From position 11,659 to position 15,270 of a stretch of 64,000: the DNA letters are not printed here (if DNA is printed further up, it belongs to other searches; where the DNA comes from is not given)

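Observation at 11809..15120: Single polypeptide with four tandem CbbX/SpoVK-like AAA+ modules, the first lacking the catalytic glutamate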

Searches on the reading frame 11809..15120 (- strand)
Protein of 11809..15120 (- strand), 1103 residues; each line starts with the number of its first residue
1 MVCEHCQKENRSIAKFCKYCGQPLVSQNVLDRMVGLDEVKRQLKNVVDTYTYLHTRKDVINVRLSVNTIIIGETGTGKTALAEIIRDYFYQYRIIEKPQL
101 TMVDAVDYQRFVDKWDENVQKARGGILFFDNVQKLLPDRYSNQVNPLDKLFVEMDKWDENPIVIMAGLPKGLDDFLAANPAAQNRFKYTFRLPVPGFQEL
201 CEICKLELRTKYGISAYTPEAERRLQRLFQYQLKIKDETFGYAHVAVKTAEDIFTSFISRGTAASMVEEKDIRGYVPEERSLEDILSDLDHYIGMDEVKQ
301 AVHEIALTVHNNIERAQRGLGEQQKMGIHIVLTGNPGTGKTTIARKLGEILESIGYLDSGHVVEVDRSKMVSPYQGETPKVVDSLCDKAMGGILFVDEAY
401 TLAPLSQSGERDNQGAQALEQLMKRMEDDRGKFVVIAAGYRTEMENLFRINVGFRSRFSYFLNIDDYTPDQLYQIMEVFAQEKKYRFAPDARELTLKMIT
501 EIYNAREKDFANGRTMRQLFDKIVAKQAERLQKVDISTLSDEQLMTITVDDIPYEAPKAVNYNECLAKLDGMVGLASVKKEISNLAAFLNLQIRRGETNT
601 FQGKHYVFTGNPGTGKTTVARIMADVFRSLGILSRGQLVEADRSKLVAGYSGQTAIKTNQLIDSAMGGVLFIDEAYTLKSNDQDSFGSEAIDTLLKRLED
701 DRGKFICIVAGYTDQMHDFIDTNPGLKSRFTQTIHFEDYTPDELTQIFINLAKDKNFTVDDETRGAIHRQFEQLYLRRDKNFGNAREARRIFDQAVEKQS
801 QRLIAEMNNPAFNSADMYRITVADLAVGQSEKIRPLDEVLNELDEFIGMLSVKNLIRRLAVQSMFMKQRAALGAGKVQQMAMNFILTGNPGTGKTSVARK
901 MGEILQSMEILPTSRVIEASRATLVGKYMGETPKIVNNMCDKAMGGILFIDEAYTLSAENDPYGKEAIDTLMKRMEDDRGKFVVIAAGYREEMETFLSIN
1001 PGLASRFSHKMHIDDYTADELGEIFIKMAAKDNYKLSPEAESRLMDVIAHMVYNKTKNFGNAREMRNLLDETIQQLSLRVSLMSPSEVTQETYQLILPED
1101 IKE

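Call 3: search_protein_families(library=pfam, proteins=[window:11809-15120:-], max_evalue=0.01)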
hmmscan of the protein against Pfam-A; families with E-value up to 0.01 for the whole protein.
window:11809-15120:- (1103 aa): 72 families (the best 25 are shown)
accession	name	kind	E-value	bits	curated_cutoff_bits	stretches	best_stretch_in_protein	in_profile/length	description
PF00004.35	AAA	-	3e-64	215.8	21.2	4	330-459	1-124/131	ATPase family associated with various cellular activities (AAA)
PF17866.7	AAA_lid_6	-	7.3e-49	164.1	24.3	3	489-552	1-60/60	AAA lid domain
PF07728.20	AAA_5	-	1.2e-18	67.9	22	1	883-953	1-75/139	AAA domain (dynein-related subfamily)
PF13401.12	AAA_22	-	5.6e-18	65.9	27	1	329-353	7-31/130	AAA domain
PF20720.3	nSTAND3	-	4.7e-17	62.6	27.2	1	329-355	19-45/155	Novel STAND NTPase 3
PF13191.12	AAA_16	-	7.2e-17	62.8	32.6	1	329-434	26-135/167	AAA ATPase domain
PF14532.12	Sigma54_activ_2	-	2.9e-16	60.4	25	1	609-732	27-130/138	Sigma-54 interaction domain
PF05496.18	RuvB_N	-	5.9e-16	59.1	27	2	588-642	18-72/159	Holliday junction DNA helicase RuvB P-loop domain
PF01078.27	Mg_chelatase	-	1.8e-15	57.3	20.3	1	329-358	24-53/207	Magnesium chelatase, subunit ChlI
PF13238.12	AAA_18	-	4.4e-15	56.7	29.4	1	330-367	1-33/128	AAA domain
PF00910.28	RNA_helicase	-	1e-13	52.1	21.5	0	330-387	1-60/105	RNA helicase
PF00158.32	Sigma54_activat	-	1.3e-13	51.5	20.2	0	63-87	20-44/168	Sigma-54 interaction domain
PF13245.12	AAA_19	-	1.5e-13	51.5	25.1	0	880-910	10-40/134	AAA domain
PF13521.12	AAA_28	-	8.9e-13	49.2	27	0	330-350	2-22/164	AAA domain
PF03266.21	NTPase_1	-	3.3e-12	47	23.9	1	329-364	1-36/168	NTPase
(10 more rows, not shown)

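Call 4: search_protein_families(library=ncbifam, proteins=[window:11809-15120:-], max_evalue=0.01)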
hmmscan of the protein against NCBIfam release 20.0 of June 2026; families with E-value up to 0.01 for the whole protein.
window:11809-15120:- (1103 aa): 128 families (the best 25 are shown)
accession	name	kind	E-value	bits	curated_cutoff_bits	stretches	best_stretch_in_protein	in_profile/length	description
TIGR02881.1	spore_V_K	equivalog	1.4e-236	781.4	422.95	4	840-1100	2-260/261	stage V sporulation protein K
TIGR03922.1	T7SS_EccA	equivalog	1.1e-212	707.6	466.65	4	558-827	264-550/557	type VII secretion AAA-ATPase EccA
TIGR02880.1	cbbX_cfxQ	equivalog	7.4e-190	629.2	459.25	4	562-826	13-279/284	CbbX protein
NF000868.0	PRK00080.1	equivalog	1.3e-21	76.8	282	2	589-679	37-115/330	Holliday junction branch migration DNA helicase RuvB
NF042959.1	IteA_antiphage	equivalog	7.6e-20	71.4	510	3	805-958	50-197/367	anti-phage ATPase IteA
TIGR00635.1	ruvB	equivalog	3.4e-19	69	299.05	1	587-679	14-94/305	Holliday junction branch migration DNA helicase RuvB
TIGR02639.1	ClpA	equivalog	1.8e-17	62.8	993.15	2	607-905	210-511/734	ATP-dependent Clp protease ATP-binding subunit ClpA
TIGR01243.1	CDC48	subfamily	2.9e-17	62.3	802.65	2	293-446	456-604/733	CDC48 family AAA ATPase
NF003069.1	PRK03992.1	subfamily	3.7e-17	62.5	500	2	302-479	140-314/379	proteasome-activating nucleotidase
TIGR01242.2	TIGR01242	subfamily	6.6e-17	61.5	500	2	330-484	151-302/362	proteasome-activating nucleotidase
TIGR01448.2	helicase_RecD2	equivalog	6.2e-16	57.7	500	3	694-909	144-359/713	SF1B family DNA helicase RecD2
NF003745.1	PRK05342.1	equivalog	3.3e-15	55.9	359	2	19-135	58-186/418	ATP-dependent Clp protease ATP-binding subunit ClpX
TIGR02397.1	dnaX_nterm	equivalog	6.2e-15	55.3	250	1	604-626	37-59/355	DNA polymerase III subunit gamma/tau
NF047747.1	PrtsmActNtasePan2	equivalog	1.1e-13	51.2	700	2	298-484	156-339/397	proteasome-activating nucleotidase Pan2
NF047748.1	PrtsmActNtasePan1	equivalog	4.9e-13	48.9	750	2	294-447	149-302/405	proteasome-activating nucleotidase Pan1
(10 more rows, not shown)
